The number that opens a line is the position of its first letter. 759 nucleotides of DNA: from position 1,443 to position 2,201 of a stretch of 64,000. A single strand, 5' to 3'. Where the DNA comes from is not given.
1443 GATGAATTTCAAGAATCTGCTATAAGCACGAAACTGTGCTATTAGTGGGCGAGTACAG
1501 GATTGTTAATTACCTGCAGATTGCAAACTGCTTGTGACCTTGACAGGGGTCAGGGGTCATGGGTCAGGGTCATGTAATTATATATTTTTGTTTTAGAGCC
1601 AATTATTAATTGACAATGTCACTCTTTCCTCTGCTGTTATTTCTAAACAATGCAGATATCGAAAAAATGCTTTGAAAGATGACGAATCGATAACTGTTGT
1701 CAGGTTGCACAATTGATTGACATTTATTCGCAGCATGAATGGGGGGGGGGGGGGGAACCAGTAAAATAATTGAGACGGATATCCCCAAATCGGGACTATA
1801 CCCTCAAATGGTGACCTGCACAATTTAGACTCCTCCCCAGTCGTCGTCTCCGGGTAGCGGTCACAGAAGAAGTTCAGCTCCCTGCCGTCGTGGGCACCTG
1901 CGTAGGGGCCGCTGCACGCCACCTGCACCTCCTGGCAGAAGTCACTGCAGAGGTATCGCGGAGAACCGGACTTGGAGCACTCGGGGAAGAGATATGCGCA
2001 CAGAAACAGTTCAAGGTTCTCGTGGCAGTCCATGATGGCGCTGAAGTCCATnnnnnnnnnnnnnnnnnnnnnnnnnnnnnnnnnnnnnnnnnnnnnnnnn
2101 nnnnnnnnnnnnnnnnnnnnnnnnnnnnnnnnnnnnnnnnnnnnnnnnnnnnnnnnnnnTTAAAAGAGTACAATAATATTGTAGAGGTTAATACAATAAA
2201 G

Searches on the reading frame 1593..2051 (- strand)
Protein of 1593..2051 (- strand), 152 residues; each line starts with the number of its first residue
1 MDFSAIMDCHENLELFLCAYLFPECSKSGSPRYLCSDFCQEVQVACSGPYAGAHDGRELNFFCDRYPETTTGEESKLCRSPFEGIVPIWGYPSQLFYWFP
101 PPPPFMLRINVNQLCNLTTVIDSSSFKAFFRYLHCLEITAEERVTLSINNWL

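Call 63: search_protein_families(library=pfam, proteins=[window:1593-2051:-], max_evalue=0.01)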
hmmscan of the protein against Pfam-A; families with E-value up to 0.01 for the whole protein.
window:1593-2051:- (152 aa): 1 family
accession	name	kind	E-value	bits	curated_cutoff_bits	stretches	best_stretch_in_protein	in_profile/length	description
PF01392.28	Fz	-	3.8e-10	40.7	32.1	1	7-69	44-109/110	Fz domain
